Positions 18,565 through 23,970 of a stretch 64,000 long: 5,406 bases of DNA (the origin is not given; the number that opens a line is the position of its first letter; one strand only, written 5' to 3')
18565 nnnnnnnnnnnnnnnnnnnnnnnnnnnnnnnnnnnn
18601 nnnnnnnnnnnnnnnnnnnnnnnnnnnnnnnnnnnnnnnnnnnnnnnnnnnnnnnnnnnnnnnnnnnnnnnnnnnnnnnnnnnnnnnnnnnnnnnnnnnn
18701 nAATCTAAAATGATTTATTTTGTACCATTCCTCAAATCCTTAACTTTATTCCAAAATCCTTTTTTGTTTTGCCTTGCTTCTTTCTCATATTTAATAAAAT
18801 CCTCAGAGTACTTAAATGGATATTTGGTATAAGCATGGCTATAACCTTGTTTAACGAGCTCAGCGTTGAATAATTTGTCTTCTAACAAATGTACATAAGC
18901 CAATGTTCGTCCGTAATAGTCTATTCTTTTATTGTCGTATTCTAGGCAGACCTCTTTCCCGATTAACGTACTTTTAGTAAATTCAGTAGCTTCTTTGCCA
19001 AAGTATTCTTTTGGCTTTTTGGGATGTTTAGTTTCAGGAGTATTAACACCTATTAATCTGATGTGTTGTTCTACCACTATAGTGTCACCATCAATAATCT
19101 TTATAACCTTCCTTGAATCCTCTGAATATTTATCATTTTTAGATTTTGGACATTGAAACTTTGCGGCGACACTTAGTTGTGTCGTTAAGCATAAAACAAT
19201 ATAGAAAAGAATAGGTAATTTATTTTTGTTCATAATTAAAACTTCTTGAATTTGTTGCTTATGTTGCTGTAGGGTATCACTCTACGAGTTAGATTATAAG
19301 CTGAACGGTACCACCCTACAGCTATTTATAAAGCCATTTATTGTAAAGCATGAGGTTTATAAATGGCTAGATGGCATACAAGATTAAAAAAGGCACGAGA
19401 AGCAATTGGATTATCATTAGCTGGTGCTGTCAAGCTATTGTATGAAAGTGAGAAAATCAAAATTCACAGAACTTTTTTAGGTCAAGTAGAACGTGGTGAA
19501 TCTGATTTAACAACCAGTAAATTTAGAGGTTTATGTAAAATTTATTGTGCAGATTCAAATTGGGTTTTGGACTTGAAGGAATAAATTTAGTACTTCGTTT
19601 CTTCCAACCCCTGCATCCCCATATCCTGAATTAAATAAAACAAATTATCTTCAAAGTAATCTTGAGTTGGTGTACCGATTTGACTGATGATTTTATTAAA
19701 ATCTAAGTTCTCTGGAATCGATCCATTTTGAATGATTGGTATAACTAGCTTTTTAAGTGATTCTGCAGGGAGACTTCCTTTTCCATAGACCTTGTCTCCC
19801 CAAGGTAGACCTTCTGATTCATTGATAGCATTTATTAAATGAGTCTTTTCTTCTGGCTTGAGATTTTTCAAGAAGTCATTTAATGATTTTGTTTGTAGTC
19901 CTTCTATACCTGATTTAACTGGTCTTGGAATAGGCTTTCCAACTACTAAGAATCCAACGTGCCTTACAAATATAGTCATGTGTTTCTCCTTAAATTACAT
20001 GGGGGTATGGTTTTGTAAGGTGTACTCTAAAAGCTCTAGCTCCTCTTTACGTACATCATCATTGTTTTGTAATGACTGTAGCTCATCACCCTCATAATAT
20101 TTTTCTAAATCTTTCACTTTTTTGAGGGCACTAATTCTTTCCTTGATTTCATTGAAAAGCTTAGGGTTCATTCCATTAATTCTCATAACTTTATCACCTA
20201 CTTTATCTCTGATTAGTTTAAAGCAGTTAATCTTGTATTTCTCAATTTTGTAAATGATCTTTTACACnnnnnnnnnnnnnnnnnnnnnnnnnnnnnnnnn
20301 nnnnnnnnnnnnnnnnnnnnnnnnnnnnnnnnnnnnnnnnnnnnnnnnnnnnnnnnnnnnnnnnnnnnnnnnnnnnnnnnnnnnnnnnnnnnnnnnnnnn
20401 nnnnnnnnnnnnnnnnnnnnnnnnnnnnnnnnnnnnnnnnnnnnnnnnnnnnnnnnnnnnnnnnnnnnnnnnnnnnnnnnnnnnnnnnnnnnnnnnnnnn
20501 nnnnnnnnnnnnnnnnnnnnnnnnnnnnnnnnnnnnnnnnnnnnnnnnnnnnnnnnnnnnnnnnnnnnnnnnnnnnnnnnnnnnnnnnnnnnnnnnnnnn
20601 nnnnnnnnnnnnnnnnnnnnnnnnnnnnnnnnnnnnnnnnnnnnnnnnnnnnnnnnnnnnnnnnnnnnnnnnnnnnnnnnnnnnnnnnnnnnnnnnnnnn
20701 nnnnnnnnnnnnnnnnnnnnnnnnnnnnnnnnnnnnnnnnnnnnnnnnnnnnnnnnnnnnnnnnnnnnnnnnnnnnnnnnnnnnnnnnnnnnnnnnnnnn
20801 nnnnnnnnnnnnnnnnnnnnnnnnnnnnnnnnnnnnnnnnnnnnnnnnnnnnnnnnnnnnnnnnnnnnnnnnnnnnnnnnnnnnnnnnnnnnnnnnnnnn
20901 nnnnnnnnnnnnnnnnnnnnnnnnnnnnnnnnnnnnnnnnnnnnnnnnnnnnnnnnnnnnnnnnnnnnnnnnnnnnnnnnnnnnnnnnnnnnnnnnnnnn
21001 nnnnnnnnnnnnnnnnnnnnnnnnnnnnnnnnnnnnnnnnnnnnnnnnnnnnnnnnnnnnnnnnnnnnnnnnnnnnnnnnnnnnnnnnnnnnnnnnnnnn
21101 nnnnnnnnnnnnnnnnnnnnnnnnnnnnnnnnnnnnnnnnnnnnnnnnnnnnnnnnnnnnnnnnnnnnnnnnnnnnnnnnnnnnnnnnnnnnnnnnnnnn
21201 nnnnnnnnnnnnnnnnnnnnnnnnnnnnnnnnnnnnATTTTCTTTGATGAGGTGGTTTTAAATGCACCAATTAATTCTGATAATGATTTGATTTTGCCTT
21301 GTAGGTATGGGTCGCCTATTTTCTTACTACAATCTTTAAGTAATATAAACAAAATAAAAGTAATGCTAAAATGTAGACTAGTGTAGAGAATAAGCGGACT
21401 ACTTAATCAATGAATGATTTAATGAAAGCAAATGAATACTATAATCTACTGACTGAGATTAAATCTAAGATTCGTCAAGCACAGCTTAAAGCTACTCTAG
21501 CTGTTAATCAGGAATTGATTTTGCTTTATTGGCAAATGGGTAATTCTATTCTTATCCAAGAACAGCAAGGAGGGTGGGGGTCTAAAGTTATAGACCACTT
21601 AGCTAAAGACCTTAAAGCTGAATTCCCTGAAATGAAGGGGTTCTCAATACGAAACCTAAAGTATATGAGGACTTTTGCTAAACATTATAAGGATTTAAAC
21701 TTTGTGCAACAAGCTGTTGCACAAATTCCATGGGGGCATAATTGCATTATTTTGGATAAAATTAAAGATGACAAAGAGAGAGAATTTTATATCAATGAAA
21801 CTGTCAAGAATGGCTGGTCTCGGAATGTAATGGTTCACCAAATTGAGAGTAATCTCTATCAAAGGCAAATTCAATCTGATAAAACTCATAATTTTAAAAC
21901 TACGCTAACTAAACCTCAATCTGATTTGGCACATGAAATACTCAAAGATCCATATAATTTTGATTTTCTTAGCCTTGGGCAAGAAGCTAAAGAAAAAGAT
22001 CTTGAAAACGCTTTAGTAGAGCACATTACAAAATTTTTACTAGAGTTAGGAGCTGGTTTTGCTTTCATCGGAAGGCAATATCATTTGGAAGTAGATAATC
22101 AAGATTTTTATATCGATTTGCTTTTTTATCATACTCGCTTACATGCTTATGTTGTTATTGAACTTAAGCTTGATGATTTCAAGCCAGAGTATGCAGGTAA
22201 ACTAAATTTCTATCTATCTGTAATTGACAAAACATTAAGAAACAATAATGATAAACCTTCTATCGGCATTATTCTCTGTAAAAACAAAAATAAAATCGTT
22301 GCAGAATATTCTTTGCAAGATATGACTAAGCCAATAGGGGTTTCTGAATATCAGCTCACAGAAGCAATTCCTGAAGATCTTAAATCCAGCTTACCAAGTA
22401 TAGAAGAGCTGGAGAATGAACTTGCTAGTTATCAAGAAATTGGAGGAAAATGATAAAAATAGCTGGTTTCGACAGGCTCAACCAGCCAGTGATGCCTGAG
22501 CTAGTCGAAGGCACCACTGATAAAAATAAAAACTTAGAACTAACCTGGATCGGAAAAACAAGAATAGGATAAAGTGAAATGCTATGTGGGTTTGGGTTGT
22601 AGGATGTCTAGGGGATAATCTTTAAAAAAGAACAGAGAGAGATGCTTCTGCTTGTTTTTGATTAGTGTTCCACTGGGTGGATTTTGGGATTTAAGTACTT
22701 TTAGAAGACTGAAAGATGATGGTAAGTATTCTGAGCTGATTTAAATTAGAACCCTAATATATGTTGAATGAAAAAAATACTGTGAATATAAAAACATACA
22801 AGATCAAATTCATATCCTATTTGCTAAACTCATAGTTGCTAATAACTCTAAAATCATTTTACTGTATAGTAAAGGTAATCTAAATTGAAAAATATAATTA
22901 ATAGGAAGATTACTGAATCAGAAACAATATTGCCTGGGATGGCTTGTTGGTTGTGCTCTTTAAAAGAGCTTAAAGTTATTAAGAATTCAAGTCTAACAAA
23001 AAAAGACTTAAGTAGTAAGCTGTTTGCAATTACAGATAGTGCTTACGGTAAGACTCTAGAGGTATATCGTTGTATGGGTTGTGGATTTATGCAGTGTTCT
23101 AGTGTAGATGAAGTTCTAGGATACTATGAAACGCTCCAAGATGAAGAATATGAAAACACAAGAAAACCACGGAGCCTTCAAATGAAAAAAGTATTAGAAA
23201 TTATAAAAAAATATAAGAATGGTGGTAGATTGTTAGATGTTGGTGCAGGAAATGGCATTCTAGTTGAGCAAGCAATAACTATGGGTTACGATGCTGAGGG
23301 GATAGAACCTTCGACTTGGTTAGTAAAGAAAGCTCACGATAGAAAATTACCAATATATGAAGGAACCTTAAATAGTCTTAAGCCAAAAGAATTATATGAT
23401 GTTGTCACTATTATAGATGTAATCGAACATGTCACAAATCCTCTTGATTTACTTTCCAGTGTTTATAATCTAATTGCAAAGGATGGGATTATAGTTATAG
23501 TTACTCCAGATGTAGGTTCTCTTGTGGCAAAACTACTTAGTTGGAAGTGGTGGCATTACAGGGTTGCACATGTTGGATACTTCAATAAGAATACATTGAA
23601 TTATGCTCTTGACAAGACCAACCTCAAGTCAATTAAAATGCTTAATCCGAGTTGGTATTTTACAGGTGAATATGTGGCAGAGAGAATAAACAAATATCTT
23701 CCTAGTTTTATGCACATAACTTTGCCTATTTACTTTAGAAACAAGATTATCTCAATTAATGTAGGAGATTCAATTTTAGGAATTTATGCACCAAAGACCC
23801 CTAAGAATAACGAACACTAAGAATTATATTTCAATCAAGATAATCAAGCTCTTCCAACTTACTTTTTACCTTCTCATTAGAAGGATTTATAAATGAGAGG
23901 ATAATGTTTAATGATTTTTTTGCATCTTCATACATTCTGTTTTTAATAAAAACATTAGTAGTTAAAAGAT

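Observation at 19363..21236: Unrecognised four-gene module (XRE-HTH / 130 aa / 63 aa / divergent ~315-aa membrane-like protein), copy A of two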

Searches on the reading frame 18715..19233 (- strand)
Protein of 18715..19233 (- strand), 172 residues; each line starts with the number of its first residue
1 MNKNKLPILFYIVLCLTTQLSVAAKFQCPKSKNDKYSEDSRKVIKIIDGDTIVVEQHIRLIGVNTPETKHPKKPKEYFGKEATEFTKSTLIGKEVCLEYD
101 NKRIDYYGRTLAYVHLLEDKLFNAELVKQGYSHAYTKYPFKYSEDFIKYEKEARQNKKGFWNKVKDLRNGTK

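Call 26: search_protein_families(library=pfam, proteins=[window:18715-19233:-], max_evalue=0.01)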
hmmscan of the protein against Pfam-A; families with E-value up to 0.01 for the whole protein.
window:18715-19233:- (172 aa): 1 family
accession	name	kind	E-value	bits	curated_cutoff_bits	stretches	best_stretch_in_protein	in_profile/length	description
PF00565.23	SNase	-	1.4e-29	103.1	21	1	58-163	2-107/107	Staphylococcal nuclease homologue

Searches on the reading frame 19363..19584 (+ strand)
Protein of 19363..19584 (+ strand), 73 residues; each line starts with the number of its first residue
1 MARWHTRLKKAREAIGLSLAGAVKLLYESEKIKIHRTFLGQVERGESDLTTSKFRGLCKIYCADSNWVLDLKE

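Call 3: search_protein_families(library=pfam, proteins=[window:19363-19584:+], max_evalue=1)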
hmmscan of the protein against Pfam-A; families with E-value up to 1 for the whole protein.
window:19363-19584:+ (73 aa): 3 families
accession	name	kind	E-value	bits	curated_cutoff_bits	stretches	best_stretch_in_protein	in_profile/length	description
PF13560.12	HTH_31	-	0.00073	20.2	27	1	7-64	5-57/64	Helix-turn-helix domain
PF01381.28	HTH_3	-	0.0043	17.5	23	1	30-60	17-47/55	Helix-turn-helix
PF12844.13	HTH_19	-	0.093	13.1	30.2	1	7-72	3-62/64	Helix-turn-helix domain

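Call 4: search_protein_families(library=padloc, proteins=[window:19363-19584:+], max_evalue=1)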
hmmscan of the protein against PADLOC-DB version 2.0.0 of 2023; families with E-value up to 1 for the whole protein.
window:19363-19584:+ (73 aa): 4 families
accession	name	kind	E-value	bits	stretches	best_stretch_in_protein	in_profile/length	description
PDLC03671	Control_protein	-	0.005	15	1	32-60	37-65/84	control protein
PDLC03666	Control_protein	-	0.0053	15.2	1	30-51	27-48/77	control protein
PDLC03665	Control_protein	-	0.014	13.6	1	30-49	30-49/77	control protein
PDLC03947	RmrA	-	0.03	11.2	1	6-61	14-63/383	-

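Call 5: search_protein_families(library=ncbifam, proteins=[window:19363-19584:+], max_evalue=1)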
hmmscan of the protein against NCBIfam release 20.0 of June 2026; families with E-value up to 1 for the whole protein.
window:19363-19584:+ (73 aa): 0 families

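Call 58: search_protein_families(library=phrogs, proteins=[window:19363-19584:+], max_evalue=0.1)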
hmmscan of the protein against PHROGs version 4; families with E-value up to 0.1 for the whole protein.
window:19363-19584:+ (73 aa): 2 families
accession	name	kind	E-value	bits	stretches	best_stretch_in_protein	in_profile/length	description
phrog_2967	-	transcription regulation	0.00074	20.1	1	6-71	13-72/225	transcriptional regulator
phrog_4739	-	unknown function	0.078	13.6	1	5-70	69-128/167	-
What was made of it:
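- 19363..19584 (+): HTH_A, 73-aa XRE-like helix-turn-helix protein. A local add-on, not part of the conserved cassette. Sub-threshold HTH_31/HTH_3 (call 3), PADLOC 'control protein' at E = 0.005 (call 4), PHROG transcriptional regulator (call 58).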

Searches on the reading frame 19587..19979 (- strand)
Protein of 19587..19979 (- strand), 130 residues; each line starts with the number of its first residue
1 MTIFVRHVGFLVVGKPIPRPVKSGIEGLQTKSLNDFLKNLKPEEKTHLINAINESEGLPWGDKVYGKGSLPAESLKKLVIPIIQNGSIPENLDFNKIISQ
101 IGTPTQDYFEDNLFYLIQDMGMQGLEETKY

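Call 3: search_protein_families(library=pfam, proteins=[window:19587-19979:-], max_evalue=1)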
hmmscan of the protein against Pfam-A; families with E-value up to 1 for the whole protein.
window:19587-19979:- (130 aa): 0 families

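Call 4: search_protein_families(library=padloc, proteins=[window:19587-19979:-], max_evalue=1)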
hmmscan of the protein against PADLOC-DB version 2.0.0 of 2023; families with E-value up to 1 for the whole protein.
window:19587-19979:- (130 aa): 0 families

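Call 5: search_protein_families(library=ncbifam, proteins=[window:19587-19979:-], max_evalue=1)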
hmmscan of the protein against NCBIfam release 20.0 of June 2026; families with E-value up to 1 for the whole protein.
window:19587-19979:- (130 aa): 0 families

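Call 15: find_homologous_proteins(query=window:19587-19979:-)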
Query window:19587-19979:- (130 aa): 2 proteins with E <= 0.001 among 18 candidates.
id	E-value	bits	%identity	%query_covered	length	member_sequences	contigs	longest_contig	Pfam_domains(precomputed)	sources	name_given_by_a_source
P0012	1.5e-80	286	100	100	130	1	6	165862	-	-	-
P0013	2.3e-69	249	89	98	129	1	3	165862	-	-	-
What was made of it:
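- p130 is an ORFan (call 15). p130 has no homologue anywhere else (call 15).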

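Call 58: search_protein_families(library=phrogs, proteins=[window:19587-19979:-], max_evalue=0.1)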
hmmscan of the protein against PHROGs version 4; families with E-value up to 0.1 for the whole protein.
window:19587-19979:- (130 aa): 1 family
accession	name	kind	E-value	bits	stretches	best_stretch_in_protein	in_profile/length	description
phrog_35720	-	unknown function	0.078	14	0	59-78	21-39/44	-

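Call 59: search_solved_structures(query=window:19587-19979:-, max_evalue=10)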
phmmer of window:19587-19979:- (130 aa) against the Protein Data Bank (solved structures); distinct sequences matched with E-value up to 10: 3.
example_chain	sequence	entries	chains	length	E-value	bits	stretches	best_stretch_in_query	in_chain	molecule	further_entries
1jtd_B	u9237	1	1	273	0.052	16.9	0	53-74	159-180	beta-lactamase inhibitor protein II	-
3qhy_B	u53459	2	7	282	0.084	16.3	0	53-74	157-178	Beta-lactamase inhibitory protein II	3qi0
9t9p_A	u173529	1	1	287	0.086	16.2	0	53-74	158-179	Beta-lactamase inhibitory protein II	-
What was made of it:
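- Tried and rejected: A weak 20-residue BLIP-II repeat match (E = 0.05) was judged to be chance (call 59).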

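Call 70: predict_structure(alignment_id=A4)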
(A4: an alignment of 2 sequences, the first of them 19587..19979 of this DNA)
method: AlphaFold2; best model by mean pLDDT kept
length: 130 residues; sequences in the alignment: 2
mean_pLDDT: 58.1   pTM: 0.50
mean pLDDT of the five models: 58.1, 57.8, 57.1, 55.9, 33.8
residues with pLDDT >= 90: 0; 70-90: 48; 50-70: 37; < 50: 45
segments of 3 or more residues with pLDDT < 50: 1-31, 61-67, 124-130
pLDDT, mean of each block of 10 residues (from residue 1): 30 30 35 70 76 69 48 75 77 67 64 69 45
secondary structure, 60 per line:
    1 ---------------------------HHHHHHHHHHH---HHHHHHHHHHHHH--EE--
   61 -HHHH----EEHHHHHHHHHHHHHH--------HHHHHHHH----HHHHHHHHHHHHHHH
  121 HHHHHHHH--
elements in order: H28-38 H42-54 H62-65 H72-85 H94-101 H106-128

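Call 76: fold_search(model_id=the predicted structure, library=pdb)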
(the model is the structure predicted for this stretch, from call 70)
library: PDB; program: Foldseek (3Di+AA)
matches with E <= 10: 48; with E <= 0.001: 0
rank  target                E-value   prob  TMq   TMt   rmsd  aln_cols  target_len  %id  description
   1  6mcj_A                1.3e+00  0.06  0.19  0.16  11.4       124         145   15  Structure of Helical Carotenoid Protein 2 from Fremyella diplosiphon (released 2019-03-27)
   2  8iml_G                1.4e+00  0.11  0.26  0.21   9.7       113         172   18  Rs2I-Rs2II, Rs1I-Rs1II, RbI-RbII cylinder in cyanobacterial phycobilisome from Anthocerotibacter panamensis (Cluster D (released 2023-10-25)
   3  9uc5_A                1.7e+00  0.07  0.19  0.24  12.7        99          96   16  Mini-protein binder of N-terminal domain of nucleocapsid protein of SARS-CoV2 (released 2026-02-25)
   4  4n1k_A                1.7e+00  0.16  0.32  0.42   6.9       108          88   12  Crystal structures of NLRP14 pyrin domain reveal a conformational switch mechanism, regulating its molecular interacti (released 2014-07-16)
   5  5wtu_C                2.8e+00  0.10  0.29  0.35  10.1       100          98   16  Crystal structure of DndE G21/24K mutant involved in DNA phosphorothioation (released 2018-02-21)
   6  5vap_B                3.3e+00  0.13  0.34  0.38   6.2       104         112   12  Crystal structure of eVP30 C-terminus and eNP peptide (released 2017-06-21)
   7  4ni9_C                3.5e+00  0.04  0.21  0.19  12.4       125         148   14  Crystal structure of human interleukin 6 in complex with a modified nucleotide aptamer (SOMAMER SL1025), FORM 2 (released 2014-01-22)
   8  7xiv_B                4.4e+00  0.15  0.38  0.39   6.1       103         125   11  Structural insight into the interactions between Lloviu virus VP30 and nucleoprotein (released 2022-06-29)
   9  2i8b_A                4.4e+00  0.11  0.37  0.37   7.2       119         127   12  Crystal structure of the C-terminal domain of Ebola virus VP30 (released 2007-01-23)
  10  4n1j_D                4.7e+00  0.08  0.30  0.37   7.0       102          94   12  Crystal structures of NLRP14 pyrin domain reveal a conformational switch mechanism, regulating its molecular interacti (released 2014-07-16)
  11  7wjq_B                4.9e+00  0.05  0.29  0.14  12.2       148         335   12  Crystal structure of GSDMB in complex with Ipah7.8 (released 2023-01-11)
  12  4d5s_A                4.9e+00  0.03  0.22  0.21  15.5       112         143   12  Structure of A49 from Vaccinia Virus Western Reserve (released 2015-01-21)
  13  5vap_A                5.6e+00  0.10  0.34  0.39   6.0        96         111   11  Crystal structure of eVP30 C-terminus and eNP peptide (released 2017-06-21)
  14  1rh1                  5.9e+00  0.08  0.35  0.13   6.6       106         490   15  crystal structure of the cytotoxic bacterial protein colicin B at 2.5 A resolution (released 2004-03-09)
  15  1ucp_MODEL_1_A        6.2e+00  0.10  0.35  0.46   4.6        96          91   20  NMR structure of the PYRIN domain of human ASC (released 2003-11-04)
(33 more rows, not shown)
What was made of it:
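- Tried and rejected: The AF2 model is poor (pLDDT 58) and Foldseek is uninformative (calls 70, 76).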

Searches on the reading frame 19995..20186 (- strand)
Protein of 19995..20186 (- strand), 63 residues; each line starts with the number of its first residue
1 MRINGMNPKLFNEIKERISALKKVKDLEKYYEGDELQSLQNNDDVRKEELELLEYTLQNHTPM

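Call 3: search_protein_families(library=pfam, proteins=[window:19995-20186:-], max_evalue=1)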
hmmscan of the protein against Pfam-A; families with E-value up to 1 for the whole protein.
window:19995-20186:- (63 aa): 2 families
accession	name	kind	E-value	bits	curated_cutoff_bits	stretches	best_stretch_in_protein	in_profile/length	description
PF14131.11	DUF4298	-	0.028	14.9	27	1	9-43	17-51/87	Domain of unknown function (DUF4298)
PF24957.1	DrmE_C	-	0.046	13.9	27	1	5-59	99-148/181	DISARM protein DrmE, C-terminal domain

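Call 4: search_protein_families(library=padloc, proteins=[window:19995-20186:-], max_evalue=1)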
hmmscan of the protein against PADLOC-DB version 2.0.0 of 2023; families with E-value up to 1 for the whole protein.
window:19995-20186:- (63 aa): 0 families

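Call 5: search_protein_families(library=ncbifam, proteins=[window:19995-20186:-], max_evalue=1)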
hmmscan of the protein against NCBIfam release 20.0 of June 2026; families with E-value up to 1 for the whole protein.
window:19995-20186:- (63 aa): 0 families

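Call 58: search_protein_families(library=phrogs, proteins=[window:19995-20186:-], max_evalue=0.1)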
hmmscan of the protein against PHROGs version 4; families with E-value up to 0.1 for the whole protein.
window:19995-20186:- (63 aa): 0 families

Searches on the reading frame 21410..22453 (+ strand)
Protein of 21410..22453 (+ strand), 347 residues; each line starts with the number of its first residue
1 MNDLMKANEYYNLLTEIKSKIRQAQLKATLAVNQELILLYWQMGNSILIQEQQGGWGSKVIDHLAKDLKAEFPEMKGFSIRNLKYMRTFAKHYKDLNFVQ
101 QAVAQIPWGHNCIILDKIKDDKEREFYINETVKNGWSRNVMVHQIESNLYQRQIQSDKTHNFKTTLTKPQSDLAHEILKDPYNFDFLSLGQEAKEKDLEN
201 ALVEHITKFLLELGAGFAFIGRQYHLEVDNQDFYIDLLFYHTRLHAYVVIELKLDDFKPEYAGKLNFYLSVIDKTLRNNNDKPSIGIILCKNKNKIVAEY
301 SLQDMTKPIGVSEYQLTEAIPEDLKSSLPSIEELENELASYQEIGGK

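Call 26: search_protein_families(library=pfam, proteins=[window:21410-22453:+], max_evalue=0.01)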
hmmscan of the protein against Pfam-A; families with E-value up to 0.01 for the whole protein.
window:21410-22453:+ (347 aa): 2 families
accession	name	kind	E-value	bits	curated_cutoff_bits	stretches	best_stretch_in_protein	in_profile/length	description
PF06250.17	YhcG_C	-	1.5e-67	226.8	32.5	1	176-329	2-157/157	YhcG PDDEXK nuclease domain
PF17761.7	DUF1016_N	-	2.9e-47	160.6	32.8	1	16-152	1-137/137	DUF1016 N-terminal domain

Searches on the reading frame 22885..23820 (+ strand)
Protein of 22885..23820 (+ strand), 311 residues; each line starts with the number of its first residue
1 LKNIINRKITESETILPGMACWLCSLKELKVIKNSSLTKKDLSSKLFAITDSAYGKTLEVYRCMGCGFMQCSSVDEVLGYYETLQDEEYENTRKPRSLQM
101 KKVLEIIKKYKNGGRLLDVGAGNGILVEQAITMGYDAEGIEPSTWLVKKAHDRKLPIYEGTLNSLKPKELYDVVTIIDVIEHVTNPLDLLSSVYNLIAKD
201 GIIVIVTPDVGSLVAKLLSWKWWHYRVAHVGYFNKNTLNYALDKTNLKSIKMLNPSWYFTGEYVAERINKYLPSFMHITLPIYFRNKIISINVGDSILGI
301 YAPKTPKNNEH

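Call 26: search_protein_families(library=pfam, proteins=[window:22885-23820:+], max_evalue=0.01)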
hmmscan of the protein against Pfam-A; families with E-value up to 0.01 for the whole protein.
window:22885-23820:+ (311 aa): 8 families
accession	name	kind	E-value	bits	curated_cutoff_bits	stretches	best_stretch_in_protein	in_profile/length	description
PF13489.12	Methyltransf_23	-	2.2e-23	83.2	27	1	101-248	11-160/164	Methyltransferase domain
PF08241.18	Methyltransf_11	-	2e-08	35.2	21.2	1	117-205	1-95/95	Methyltransferase domain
PF13847.12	Methyltransf_31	-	2.9e-07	30.7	27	1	112-217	3-122/145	Methyltransferase domain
PF08242.18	Methyltransf_12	-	7.8e-07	30.2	30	1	117-203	1-98/98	Methyltransferase domain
PF07021.18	MetW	-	1.2e-05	25.5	21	1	105-203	6-107/193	Methionine biosynthesis protein MetW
PF13649.12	Methyltransf_25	-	3.7e-05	24.8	27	1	117-201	2-97/97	Methyltransferase domain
PF08003.17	Methyltransf_9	-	0.00031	20.3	23.8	1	103-213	107-225/315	Protein of unknown function (DUF1698)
PF05219.18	DREV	-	0.0023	17.6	26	1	99-205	77-186/265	DREV methyltransferase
